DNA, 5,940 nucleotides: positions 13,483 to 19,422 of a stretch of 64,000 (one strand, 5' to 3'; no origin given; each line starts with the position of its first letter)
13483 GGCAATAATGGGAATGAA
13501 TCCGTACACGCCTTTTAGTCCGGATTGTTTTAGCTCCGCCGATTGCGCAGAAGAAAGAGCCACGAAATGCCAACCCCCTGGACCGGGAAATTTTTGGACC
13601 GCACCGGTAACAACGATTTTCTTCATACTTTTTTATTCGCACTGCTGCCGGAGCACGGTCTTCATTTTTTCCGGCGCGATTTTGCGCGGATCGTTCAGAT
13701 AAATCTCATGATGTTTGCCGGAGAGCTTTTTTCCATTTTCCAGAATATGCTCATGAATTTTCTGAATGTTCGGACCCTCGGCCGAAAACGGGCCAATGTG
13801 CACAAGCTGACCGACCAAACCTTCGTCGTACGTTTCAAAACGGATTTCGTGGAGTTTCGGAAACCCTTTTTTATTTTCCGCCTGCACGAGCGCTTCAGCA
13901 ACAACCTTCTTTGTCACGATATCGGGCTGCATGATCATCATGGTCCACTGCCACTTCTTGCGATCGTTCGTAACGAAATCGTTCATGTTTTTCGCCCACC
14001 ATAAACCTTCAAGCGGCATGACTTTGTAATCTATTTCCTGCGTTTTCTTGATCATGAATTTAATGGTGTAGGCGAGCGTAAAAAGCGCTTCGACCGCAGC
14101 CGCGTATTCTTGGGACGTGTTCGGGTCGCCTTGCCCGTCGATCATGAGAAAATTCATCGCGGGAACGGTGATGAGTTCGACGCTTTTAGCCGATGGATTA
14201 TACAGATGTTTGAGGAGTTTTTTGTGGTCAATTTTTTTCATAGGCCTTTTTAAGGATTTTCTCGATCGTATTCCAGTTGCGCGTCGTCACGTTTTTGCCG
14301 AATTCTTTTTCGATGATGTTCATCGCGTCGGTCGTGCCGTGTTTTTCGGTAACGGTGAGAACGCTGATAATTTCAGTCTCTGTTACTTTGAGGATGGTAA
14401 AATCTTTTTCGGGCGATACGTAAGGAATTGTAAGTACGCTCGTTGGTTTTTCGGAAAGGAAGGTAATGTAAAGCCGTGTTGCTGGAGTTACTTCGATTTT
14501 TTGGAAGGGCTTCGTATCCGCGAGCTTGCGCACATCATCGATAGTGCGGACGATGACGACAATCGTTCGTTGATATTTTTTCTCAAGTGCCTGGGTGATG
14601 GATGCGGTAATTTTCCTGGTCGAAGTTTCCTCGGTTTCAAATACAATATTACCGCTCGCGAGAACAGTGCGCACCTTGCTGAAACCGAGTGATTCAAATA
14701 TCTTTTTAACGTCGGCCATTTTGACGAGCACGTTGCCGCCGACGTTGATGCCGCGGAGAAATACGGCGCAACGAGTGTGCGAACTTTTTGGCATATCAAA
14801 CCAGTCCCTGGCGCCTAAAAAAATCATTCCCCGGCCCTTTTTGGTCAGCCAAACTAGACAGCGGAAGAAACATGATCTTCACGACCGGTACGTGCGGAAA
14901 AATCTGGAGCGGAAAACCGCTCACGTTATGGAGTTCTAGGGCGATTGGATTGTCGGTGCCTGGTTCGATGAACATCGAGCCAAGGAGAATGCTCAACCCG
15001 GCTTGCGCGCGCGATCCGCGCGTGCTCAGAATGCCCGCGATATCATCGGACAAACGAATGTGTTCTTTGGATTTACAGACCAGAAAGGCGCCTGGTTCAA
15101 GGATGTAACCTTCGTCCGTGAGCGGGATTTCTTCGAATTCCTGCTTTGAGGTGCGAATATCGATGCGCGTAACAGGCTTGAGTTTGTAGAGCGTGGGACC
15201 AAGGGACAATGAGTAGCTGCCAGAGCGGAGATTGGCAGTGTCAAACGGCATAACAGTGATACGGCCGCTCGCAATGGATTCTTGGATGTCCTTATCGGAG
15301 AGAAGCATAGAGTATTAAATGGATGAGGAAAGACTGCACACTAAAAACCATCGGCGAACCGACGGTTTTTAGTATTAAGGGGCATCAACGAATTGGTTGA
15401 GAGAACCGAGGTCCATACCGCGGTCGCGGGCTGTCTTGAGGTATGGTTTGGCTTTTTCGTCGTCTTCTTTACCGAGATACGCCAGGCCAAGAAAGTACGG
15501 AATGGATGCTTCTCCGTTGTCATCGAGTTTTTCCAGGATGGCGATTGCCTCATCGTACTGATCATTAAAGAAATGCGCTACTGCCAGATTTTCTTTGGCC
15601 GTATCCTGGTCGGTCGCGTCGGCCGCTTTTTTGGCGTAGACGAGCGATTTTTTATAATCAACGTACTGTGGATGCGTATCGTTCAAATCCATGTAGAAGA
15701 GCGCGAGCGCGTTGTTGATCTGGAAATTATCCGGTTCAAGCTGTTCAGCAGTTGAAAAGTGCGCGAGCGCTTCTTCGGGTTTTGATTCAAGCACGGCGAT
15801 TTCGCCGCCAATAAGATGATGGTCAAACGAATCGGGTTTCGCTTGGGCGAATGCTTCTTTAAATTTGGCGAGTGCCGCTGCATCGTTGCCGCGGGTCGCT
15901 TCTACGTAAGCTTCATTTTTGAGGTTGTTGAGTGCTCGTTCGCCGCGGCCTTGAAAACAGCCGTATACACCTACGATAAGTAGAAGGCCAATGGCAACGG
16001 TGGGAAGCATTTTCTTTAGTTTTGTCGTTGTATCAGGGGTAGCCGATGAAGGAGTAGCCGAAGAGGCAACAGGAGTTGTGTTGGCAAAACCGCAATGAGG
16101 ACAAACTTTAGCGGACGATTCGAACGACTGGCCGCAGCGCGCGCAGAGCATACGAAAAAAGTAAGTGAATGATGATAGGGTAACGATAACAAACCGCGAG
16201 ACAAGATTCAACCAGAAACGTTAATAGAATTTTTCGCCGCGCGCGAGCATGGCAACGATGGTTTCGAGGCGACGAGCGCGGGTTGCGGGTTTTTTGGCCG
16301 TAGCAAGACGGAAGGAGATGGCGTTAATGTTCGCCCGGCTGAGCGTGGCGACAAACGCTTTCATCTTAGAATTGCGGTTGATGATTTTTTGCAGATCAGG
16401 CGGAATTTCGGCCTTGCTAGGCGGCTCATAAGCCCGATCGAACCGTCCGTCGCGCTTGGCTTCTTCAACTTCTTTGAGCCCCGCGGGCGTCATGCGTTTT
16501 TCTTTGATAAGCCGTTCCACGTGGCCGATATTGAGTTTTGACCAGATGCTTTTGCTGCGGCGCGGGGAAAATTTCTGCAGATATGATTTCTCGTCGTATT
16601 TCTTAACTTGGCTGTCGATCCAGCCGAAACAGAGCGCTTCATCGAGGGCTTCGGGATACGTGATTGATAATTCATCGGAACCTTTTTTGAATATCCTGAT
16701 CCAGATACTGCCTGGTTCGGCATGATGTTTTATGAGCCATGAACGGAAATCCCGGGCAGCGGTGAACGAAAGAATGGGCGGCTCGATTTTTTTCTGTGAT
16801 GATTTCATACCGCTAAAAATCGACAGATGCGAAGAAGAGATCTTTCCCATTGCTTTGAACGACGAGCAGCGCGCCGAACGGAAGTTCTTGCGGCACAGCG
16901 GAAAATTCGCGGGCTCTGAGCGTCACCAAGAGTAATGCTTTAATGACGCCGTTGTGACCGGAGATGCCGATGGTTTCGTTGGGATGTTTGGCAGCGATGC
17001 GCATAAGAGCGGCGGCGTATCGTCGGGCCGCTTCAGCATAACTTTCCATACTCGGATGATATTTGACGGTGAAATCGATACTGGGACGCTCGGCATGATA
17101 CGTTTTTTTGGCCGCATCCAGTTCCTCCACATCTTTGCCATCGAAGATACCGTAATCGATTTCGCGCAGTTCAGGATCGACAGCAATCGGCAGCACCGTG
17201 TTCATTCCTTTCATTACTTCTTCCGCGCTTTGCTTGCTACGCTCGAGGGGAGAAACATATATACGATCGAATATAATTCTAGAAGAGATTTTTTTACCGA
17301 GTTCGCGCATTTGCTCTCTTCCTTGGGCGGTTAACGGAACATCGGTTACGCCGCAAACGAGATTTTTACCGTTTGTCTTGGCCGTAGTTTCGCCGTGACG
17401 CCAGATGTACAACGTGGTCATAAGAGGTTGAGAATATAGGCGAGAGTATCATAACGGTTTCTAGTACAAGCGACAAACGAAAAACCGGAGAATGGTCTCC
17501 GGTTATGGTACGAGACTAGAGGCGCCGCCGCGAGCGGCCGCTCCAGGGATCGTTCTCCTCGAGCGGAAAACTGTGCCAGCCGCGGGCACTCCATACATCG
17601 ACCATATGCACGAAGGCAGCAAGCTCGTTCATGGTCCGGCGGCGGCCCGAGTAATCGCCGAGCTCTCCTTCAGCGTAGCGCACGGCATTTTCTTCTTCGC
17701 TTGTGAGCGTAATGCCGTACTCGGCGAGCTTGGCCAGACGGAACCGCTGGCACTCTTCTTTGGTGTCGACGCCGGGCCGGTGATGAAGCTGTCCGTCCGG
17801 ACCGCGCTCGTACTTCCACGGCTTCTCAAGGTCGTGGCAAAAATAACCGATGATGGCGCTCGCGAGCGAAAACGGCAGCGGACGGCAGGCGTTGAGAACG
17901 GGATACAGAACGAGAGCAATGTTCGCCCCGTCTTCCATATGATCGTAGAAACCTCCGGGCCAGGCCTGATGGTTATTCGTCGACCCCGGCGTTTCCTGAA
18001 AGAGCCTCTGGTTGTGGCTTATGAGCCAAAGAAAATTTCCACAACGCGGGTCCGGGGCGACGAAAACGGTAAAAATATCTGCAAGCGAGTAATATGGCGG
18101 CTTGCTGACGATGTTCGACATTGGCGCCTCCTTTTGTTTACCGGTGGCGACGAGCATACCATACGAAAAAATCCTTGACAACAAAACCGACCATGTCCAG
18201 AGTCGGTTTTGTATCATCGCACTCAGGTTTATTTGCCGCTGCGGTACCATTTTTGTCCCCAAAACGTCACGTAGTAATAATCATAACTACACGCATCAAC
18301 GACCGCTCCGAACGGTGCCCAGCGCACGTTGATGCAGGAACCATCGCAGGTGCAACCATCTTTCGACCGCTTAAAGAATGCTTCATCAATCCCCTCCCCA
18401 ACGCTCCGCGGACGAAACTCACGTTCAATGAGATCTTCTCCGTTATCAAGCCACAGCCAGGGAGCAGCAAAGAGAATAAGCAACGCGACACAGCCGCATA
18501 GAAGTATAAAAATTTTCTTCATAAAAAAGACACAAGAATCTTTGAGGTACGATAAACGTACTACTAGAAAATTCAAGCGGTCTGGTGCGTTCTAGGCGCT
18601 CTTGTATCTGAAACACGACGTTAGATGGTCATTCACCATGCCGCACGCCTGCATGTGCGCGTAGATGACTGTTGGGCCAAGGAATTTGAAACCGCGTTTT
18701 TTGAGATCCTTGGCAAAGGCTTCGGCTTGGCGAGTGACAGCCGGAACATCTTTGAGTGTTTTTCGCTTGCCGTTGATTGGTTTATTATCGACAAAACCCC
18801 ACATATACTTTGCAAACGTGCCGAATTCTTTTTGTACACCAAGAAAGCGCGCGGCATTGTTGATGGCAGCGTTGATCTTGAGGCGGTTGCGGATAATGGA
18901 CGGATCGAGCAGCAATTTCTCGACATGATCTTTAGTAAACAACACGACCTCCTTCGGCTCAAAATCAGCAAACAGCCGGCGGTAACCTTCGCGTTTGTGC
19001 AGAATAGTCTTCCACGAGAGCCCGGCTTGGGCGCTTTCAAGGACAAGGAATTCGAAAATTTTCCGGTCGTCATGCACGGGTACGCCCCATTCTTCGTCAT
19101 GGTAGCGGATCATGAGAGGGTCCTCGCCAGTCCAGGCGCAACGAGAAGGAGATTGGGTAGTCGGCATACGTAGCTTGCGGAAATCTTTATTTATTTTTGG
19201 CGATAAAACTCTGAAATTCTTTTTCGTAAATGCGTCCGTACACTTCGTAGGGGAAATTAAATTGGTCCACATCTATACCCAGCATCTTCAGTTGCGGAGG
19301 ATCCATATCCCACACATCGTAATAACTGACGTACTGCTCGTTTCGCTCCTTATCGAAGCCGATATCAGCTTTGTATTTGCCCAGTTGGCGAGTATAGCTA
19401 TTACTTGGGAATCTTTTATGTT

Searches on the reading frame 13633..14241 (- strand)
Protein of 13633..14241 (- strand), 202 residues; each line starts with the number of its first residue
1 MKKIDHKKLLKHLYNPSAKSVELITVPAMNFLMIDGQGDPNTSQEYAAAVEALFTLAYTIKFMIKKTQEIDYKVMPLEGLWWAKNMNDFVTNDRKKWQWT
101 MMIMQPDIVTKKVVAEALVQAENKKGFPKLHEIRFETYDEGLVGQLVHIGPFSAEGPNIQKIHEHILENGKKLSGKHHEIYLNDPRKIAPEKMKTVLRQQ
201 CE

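Call 74: search_protein_families(library=pfam, proteins=[window:13633-14241:-], max_evalue=0.001)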
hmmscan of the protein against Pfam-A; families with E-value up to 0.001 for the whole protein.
window:13633-14241:- (202 aa): 1 family
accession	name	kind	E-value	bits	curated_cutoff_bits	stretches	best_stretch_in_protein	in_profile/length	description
PF06445.20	GyrI-like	-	4e-14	53.6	26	1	21-195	3-148/155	GyrI-like small molecule binding domain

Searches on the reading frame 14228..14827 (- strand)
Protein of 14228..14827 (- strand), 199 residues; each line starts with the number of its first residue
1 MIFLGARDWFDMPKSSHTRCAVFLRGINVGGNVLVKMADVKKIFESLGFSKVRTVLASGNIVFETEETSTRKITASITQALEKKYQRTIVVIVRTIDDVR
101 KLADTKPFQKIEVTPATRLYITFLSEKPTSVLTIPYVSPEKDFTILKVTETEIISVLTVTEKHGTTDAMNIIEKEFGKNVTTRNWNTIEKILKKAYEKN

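Call 74: search_protein_families(library=pfam, proteins=[window:14228-14827:-], max_evalue=0.001)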
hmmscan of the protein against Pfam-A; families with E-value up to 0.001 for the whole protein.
window:14228-14827:- (199 aa): 1 family
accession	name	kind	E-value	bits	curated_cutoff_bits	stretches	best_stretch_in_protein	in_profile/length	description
PF08002.16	DUF1697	-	2.5e-34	119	24.4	1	18-131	2-114/137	Protein of unknown function (DUF1697)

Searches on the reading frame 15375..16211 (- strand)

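Call 74: search_protein_families(library=pfam, proteins=[window:15375-16211:-], max_evalue=0.001)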
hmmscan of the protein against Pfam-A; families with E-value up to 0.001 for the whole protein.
window:15375-16211:- (278 aa): 8 families
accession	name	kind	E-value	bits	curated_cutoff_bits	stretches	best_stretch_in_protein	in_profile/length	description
PF13181.12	TPR_8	-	4.7e-07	29.9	25.7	0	239-261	5-27/34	Tetratricopeptide repeat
PF14559.12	TPR_19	-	1e-06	29.4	25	0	141-178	3-40/68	Tetratricopeptide repeat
PF13428.12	TPR_14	-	7.2e-06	26.6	23.5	0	209-245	7-43/44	Tetratricopeptide repeat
PF13424.12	TPR_12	-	6.6e-05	23.5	30.1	0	204-228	4-28/77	Tetratricopeptide repeat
PF07719.23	TPR_2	-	6.9e-05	23.1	27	0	207-228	5-26/34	Tetratricopeptide repeat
PF13432.12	TPR_16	-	0.00016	22.5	32.7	0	101-161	4-63/65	Tetratricopeptide repeat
PF13248.11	Zn_ribbon_3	-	0.00033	20.4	27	1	23-41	5-23/26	zinc-ribbon domain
PF13414.12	TPR_11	-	0.00072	19.6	26.8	1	146-175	11-40/42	TPR repeat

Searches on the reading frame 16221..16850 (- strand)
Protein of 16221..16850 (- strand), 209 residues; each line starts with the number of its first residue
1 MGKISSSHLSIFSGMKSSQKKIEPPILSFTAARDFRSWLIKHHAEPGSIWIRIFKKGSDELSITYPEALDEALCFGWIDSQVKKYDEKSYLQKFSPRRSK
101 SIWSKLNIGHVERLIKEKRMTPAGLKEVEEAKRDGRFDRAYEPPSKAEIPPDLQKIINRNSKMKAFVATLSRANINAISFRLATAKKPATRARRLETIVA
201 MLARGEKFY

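Call 75: search_protein_families(library=pfam, proteins=[window:16221-16850:-], max_evalue=0.001)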
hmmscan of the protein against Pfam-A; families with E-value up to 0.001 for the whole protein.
window:16221-16850:- (209 aa): 1 family
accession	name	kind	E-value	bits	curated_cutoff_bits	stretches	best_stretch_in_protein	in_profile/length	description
PF13376.11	OmdA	-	1.9e-14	53.8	25.6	1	147-205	2-60/60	Bacteriocin-protection, YdeI or OmpD-Associated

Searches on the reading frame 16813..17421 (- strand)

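Call 75: search_protein_families(library=pfam, proteins=[window:16813-17421:-], max_evalue=0.001)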
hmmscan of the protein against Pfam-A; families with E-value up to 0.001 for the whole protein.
window:16813-17421:- (202 aa): 1 family
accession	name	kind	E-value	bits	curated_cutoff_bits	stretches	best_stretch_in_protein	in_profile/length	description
PF00300.27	His_Phos_1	-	1.2e-39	136.5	21.7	1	4-168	1-159/194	Histidine phosphatase superfamily (branch 1)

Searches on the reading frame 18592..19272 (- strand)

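Call 75: search_protein_families(library=pfam, proteins=[window:18592-19272:-], max_evalue=0.001)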
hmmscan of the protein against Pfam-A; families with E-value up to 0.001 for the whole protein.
window:18592-19272:- (226 aa): 1 family
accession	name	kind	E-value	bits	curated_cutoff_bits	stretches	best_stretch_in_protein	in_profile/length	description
PF03352.18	Adenine_glyco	-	7e-79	264.2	25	1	47-222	1-176/177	Methyladenine glycosylase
